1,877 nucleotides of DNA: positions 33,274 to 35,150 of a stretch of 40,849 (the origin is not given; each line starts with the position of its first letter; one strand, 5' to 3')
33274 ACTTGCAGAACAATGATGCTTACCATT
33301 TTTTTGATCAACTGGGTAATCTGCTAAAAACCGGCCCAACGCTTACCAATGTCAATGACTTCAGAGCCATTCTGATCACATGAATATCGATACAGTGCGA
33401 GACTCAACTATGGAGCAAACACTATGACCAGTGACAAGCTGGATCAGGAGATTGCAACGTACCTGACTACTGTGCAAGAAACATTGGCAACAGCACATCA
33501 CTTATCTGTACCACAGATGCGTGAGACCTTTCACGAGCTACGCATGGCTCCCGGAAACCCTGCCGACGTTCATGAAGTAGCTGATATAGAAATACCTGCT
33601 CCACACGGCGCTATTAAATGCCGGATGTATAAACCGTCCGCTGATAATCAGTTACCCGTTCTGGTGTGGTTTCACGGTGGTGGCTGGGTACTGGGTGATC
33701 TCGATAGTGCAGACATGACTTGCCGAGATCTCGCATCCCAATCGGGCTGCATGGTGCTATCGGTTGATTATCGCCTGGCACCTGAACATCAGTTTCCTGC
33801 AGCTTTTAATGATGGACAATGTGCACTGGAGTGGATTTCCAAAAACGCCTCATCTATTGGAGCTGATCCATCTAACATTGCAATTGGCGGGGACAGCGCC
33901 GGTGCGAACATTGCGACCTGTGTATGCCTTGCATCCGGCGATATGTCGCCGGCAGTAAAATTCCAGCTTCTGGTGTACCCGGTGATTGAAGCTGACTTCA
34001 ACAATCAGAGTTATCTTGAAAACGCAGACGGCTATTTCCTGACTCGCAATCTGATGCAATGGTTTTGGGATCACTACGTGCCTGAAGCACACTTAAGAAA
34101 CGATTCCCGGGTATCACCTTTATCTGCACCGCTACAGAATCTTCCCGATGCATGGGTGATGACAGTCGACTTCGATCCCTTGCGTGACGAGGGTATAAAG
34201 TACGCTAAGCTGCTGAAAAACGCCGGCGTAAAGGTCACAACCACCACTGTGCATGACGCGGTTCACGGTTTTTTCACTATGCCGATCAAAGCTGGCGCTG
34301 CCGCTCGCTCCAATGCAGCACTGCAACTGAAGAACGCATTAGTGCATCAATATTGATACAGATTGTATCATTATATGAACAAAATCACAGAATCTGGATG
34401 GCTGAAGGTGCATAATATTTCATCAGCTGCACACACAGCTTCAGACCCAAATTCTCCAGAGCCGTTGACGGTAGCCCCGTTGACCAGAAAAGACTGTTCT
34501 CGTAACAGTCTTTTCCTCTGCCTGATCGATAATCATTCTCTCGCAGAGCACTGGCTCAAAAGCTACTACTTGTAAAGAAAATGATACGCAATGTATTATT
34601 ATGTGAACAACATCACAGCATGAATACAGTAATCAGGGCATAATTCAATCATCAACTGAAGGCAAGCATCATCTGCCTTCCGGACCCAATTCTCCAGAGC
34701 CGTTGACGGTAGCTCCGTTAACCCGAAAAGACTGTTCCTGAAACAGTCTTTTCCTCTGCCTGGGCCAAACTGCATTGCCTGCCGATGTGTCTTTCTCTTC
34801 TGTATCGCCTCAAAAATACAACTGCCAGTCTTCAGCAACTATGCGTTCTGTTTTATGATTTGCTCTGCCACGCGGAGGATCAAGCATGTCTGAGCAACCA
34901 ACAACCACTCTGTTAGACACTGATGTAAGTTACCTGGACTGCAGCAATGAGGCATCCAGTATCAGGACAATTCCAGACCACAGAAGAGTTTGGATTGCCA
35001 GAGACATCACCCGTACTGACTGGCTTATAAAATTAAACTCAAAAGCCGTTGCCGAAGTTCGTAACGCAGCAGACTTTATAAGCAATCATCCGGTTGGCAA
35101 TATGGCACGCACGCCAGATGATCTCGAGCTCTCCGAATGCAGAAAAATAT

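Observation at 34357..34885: Two head-to-tail ~230-bp noncoding modules (box, -10-like hexamer, variable hairpin, conserved 80-nt core, terminator-like hairpin) upstream of the TauD-like oxygenase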

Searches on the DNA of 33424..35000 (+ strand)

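Call 6: search_rna_families(source=window, start=34200, end=35000, threshold=evalue, max_evalue=10, show_alignments=3)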
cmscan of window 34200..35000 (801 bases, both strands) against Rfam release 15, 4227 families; matches with E-value up to 10: 7.
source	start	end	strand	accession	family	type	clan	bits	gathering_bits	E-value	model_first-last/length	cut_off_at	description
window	34342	34432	-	RF00349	snoR11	Gene; snRNA; snoRNA; CD-box;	-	17.4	50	6.3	1-90/90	no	Small nucleolar RNA R11/Z151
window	34279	34332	+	RF01151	snoU82P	Gene; snRNA; snoRNA; CD-box;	-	17.1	42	0.084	1-55/55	no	Small nucleolar RNA U82P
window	34832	34904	+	RF01475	rli45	Gene; antisense;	-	16.8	60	8.9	1-78/78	no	Listeria snRNA rli45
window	34636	34677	-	RF00137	SNORD83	Gene; snRNA; snoRNA; CD-box;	-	16.3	35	5.4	1-78/78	no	Small nucleolar RNA SNORD83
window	34725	34753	+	RF03850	mir-961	Gene; miRNA;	-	15.5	100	8.6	29-57/85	no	mir-961 microRNA precursor family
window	34337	34436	-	RF01173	snoU105B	Gene; snRNA; snoRNA; CD-box;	CL00075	14.7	49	5.4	1-80/80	no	Small nucleolar RNA U105B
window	34436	34506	-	RF01125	sR4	Gene; snRNA; snoRNA; CD-box;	-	12.6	50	4.5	1-56/56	no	Small nucleolar RNA sR4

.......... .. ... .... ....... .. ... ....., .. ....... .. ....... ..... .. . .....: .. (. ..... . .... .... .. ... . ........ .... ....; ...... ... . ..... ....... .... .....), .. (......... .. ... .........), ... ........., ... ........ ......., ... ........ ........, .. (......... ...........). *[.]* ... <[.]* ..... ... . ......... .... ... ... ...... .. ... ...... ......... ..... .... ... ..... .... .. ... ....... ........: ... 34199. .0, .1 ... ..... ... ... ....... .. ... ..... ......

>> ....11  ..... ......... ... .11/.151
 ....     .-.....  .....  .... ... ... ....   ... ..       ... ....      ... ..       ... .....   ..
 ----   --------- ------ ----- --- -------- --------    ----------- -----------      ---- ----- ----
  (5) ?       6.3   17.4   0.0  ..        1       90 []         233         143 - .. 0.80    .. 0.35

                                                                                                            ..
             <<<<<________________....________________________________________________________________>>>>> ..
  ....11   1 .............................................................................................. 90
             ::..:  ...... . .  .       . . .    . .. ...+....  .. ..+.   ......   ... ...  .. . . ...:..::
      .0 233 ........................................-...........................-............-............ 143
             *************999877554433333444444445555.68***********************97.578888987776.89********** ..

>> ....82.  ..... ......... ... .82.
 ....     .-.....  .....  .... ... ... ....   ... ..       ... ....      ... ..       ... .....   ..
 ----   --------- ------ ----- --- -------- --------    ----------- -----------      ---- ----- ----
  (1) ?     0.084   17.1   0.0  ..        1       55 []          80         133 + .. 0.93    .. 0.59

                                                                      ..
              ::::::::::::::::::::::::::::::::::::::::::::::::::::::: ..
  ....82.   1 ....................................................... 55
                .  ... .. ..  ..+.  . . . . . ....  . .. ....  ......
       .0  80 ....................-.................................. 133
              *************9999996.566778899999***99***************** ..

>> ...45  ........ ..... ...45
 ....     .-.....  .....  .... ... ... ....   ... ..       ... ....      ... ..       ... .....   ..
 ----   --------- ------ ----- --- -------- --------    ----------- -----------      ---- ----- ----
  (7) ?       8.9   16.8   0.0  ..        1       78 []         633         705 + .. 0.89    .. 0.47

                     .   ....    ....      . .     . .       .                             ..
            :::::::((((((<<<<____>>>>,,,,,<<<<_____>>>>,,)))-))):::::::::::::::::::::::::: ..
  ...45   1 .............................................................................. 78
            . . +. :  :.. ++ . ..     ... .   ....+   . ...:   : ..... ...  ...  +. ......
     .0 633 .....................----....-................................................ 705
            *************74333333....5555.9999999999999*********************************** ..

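Call 8: search_dna_similar(query=window:34357-34885:+, collection=ecoli_genomes, mode=near)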
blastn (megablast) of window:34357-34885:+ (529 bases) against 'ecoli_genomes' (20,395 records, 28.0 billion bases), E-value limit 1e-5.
No match.

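Call 50: build_rna_model(alignment_id=A4, structure=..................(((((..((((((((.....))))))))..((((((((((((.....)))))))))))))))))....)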
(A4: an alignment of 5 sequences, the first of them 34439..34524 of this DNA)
Model R1 built from alignment A4 (5 sequences, 86 columns); structure: as given.
model positions 86; base pairs 25; branch points 1; effective number of sequences 1.07; information 0.66 bits per position. Calibrated on 0.2 Mb of random sequence (short: E-values are rough).
structure used (alignment columns):
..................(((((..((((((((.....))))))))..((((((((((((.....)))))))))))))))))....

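Call 52: search_with_rna_model(model_id=R1, sources=[window, L003, L006, L007, L008, L044, L045, L046, L047], max_evalue=10, show_alignments=4)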
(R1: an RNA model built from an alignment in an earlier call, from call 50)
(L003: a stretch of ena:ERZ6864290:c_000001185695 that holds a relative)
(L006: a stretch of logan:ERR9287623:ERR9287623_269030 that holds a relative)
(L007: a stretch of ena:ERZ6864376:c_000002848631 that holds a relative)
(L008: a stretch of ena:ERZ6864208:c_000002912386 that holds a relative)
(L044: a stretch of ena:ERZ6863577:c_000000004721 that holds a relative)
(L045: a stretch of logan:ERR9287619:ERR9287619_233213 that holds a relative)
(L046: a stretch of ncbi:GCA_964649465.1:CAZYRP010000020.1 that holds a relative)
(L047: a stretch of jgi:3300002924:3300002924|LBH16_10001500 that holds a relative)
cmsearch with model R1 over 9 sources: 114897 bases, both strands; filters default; matches with E-value up to 10: 12.
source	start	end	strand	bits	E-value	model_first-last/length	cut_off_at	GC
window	34439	34524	+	112.6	4e-36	1-86/86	no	0.51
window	34677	34762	+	109.8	3.7e-35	1-86/86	no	0.52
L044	9059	9144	+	80.9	3.4e-25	1-86/86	no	0.47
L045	5788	5873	+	80.9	3.4e-25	1-86/86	no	0.47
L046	9036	9121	+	70.2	1.6e-21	1-86/86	no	0.49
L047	5779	5864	+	70.2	1.6e-21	1-86/86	no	0.49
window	34725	34753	-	25.3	4.6e-06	49-77/86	no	0.38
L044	9107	9135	-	22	6.3e-05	49-77/86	no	0.28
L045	5836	5864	-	22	6.3e-05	49-77/86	no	0.28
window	34487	34515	-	22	6.6e-05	49-77/86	no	0.38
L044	9164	9192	-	10.4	0.62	49-77/86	no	0.38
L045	5893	5921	-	10.4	0.62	49-77/86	no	0.38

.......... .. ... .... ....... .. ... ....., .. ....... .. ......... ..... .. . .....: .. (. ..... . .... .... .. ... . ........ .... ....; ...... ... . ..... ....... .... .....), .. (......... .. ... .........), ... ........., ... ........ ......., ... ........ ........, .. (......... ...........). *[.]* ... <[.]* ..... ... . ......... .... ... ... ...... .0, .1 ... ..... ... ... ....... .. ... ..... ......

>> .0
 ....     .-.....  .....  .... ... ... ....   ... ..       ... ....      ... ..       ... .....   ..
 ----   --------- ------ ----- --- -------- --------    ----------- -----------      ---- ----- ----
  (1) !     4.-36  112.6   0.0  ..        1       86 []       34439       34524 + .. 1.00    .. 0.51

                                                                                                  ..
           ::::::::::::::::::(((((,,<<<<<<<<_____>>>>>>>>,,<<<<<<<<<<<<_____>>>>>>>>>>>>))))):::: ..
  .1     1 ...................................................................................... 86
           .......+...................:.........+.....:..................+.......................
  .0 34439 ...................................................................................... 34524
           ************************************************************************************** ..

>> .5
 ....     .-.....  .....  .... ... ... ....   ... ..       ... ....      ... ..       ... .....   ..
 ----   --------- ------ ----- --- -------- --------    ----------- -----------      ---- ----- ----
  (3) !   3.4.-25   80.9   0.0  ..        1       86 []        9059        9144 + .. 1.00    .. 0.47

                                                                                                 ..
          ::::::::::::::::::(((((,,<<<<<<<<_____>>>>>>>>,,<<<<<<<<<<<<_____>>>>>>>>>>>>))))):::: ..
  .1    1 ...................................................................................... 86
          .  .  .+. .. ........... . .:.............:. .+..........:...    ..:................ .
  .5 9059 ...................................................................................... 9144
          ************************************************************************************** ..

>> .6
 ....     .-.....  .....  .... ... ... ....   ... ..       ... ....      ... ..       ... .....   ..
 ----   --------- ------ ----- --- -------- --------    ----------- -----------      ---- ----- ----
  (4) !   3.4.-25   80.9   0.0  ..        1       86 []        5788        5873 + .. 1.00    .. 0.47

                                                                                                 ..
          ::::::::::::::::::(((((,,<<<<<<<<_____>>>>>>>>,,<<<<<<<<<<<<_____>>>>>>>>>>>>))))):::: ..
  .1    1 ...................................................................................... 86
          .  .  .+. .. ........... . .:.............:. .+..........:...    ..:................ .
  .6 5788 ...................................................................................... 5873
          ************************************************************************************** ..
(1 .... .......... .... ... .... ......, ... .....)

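Call 60: search_with_rna_model(model_id=R1, sources=[L048, L049, L050, L051, L052, L053], max_evalue=1, show_alignments=4)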
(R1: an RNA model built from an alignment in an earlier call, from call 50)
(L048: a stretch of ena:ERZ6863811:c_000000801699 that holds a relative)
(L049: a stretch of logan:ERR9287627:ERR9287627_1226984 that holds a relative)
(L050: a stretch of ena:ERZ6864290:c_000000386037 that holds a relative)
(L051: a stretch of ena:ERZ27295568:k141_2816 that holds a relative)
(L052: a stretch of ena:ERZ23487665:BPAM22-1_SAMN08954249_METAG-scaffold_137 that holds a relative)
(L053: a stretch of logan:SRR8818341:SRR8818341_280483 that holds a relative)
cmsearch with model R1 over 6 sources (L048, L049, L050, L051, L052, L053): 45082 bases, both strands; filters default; matches with E-value up to 1: 8.
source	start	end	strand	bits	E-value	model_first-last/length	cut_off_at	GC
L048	6086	6172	+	81.1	1.1e-25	1-86/86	no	0.49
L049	4504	4590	+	81.1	1.1e-25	1-86/86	no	0.49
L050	6086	6172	+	81.1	1.1e-25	1-86/86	no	0.49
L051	6029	6111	+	66.6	1.1e-20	1-86/86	no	0.53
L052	6029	6072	+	28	2.2e-07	1-45/86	3'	0.57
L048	6134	6163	-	14.3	0.012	49-77/86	no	0.37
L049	4552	4581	-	14.3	0.012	49-77/86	no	0.37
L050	6134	6163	-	11.6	0.098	49-77/86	no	0.37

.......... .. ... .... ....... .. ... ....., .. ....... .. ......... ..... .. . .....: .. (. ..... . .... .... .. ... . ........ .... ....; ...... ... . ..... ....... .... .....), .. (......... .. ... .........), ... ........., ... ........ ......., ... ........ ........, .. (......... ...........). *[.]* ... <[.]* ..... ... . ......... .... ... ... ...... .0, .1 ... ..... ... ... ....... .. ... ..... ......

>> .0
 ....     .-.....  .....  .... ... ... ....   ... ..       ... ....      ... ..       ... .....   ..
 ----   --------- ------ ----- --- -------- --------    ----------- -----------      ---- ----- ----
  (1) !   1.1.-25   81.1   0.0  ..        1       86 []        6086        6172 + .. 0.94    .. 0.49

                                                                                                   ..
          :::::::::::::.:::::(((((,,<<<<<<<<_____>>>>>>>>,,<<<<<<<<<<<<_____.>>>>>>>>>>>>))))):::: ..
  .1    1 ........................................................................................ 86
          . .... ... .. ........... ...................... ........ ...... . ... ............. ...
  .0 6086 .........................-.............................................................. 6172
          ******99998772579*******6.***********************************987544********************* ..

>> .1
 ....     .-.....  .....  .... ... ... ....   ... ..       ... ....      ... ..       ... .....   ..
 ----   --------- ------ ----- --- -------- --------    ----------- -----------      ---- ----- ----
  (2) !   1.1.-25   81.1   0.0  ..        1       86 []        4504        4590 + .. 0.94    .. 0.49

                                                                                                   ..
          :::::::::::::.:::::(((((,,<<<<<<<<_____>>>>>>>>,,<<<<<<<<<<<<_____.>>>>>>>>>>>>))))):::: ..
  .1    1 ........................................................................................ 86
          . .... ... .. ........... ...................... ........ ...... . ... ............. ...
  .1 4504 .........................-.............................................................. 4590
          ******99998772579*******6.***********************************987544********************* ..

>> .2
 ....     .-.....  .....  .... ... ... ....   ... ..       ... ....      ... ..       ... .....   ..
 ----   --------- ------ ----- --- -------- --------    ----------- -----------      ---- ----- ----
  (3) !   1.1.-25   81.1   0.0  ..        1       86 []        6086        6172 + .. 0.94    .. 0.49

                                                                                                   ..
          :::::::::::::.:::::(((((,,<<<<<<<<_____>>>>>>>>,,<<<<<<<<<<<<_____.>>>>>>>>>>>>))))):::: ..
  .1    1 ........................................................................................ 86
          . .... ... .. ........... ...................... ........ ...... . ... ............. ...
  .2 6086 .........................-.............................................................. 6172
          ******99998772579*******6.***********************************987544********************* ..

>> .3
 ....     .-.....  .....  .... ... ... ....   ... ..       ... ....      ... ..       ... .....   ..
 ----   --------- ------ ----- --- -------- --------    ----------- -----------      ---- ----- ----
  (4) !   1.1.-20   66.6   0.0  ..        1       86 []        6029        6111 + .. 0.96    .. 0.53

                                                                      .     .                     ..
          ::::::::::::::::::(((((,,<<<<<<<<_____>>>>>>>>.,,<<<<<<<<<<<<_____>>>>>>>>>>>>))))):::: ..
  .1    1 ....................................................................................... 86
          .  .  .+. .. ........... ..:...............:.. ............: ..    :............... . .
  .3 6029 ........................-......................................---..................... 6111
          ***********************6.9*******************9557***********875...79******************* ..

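Call 63: search_with_rna_model(model_id=R1, sources=[window, L040, L042, L044, L046, L048, L051], max_evalue=1e-10, make_alignment=true)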
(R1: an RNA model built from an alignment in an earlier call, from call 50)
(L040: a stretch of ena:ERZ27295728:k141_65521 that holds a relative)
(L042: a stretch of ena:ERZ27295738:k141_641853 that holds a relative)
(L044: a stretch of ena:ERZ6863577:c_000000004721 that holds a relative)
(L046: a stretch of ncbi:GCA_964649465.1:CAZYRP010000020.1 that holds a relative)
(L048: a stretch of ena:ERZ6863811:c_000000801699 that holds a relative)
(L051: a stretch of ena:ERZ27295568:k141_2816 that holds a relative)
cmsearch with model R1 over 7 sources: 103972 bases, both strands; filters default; matches with E-value up to 1e-10: 9.
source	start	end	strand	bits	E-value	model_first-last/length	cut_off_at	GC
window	34439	34524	+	112.6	3.6e-36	1-86/86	no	0.51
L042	5016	5101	+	112.6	3.7e-36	1-86/86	no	0.49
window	34677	34762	+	109.8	3.3e-35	1-86/86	no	0.52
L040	3792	3877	+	108.8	7.3e-35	1-86/86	no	0.5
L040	3555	3639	+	108.6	8.9e-35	1-86/86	no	0.51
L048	6086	6172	+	81.1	2.6e-25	1-86/86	no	0.49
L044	9059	9144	+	80.9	3.1e-25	1-86/86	no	0.47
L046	9036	9121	+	70.2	1.5e-21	1-86/86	no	0.49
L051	6029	6111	+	66.6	2.6e-20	1-86/86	no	0.53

Alignment A6: 9 matches aligned to the model, 90 columns, each read 5' to 3' on its own strand. Consensus structure (alignment columns), stored with it:
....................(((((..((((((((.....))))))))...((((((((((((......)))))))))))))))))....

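Call 78: build_rna_model(alignment_id=A6)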
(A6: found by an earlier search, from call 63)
Model R2 built from alignment A6 (9 sequences, 90 columns); structure: stored with the alignment.
model positions 86; base pairs 25; branch points 1; effective number of sequences 1.31; information 0.66 bits per position. Calibrated on 0.2 Mb of random sequence (short: E-values are rough).
structure used (alignment columns):
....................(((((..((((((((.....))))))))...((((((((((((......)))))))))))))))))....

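Call 79: search_rna_families(sources=[L044, L046, L048, L051], threshold=gathering)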
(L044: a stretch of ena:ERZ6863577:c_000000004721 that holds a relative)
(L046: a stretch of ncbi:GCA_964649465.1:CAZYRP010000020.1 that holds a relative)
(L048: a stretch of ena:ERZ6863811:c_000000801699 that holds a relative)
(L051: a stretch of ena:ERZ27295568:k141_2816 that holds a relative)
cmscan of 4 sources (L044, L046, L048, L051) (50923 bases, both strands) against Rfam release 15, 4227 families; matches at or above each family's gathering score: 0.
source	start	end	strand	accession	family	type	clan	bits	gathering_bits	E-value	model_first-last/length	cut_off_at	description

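Call 80: search_with_rna_model(model_id=R2, sources=[window, L003, L007, L008, L009, L010, L011, L012, L013, L014, L015, L016, L017, L018, L019, L020, L021, L022, L023, L024, L025, L026, L027, L028, L029, L030, L031, L032, L033, L034, L035, L036, L037, L038, L039, L043, L044, L046, L048, L051], max_evalue=1)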
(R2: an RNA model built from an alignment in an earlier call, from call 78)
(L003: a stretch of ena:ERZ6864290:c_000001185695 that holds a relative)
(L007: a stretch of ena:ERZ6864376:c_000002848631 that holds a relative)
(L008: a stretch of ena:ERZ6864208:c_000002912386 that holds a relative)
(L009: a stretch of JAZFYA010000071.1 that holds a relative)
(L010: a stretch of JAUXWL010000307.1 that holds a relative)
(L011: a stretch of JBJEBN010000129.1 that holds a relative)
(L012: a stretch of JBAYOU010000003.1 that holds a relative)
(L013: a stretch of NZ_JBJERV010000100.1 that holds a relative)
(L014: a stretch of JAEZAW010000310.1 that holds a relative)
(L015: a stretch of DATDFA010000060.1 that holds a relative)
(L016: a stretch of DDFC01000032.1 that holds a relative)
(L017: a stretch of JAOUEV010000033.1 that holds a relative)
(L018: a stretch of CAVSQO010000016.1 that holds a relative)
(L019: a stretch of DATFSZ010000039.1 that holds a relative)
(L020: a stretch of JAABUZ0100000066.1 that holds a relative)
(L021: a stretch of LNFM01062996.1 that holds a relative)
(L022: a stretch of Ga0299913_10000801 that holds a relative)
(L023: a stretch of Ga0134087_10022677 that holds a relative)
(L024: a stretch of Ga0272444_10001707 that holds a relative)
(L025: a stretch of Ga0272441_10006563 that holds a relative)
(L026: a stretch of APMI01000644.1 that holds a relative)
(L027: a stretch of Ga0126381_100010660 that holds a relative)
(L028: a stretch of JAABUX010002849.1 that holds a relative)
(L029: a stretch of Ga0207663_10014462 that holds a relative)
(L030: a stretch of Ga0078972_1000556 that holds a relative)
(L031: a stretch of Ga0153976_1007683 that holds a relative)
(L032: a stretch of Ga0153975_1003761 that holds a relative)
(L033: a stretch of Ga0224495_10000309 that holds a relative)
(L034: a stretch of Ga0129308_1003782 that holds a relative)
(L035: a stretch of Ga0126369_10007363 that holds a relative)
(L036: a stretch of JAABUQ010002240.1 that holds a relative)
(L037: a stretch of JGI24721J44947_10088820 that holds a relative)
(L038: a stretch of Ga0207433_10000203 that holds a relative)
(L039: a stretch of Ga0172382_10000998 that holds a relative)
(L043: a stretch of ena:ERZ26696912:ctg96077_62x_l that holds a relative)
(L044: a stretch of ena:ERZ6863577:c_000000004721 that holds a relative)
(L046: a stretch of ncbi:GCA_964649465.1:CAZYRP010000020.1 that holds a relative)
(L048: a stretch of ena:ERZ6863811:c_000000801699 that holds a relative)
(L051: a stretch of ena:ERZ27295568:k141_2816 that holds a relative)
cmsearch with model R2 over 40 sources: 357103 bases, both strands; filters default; matches with E-value up to 1: 14.
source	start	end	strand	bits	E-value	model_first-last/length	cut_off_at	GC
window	34439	34524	+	107.6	2.5e-31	1-86/86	no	0.51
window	34677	34762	+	106.3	6.3e-31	1-86/86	no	0.52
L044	9059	9144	+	95.4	1.9e-27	1-86/86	no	0.47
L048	6086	6172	+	92.6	1.5e-26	1-86/86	no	0.49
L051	6029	6111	+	87.9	4.9e-25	1-86/86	no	0.53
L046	9036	9121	+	86.7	1.1e-24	1-86/86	no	0.49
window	34725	34753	-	25.6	3.8e-05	49-77/86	no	0.38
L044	9107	9135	-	24.8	6.9e-05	49-77/86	no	0.28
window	34487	34515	-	23.1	0.00024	49-77/86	no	0.38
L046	9085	9112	-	18.4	0.0072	49-77/86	no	0.39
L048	6134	6163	-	17.1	0.019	49-77/86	no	0.37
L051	6077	6102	-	15.7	0.055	49-77/86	no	0.42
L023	1211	1280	-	12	0.82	1-86/86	no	0.73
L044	9165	9191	-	11.7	0.99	50-76/86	no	0.41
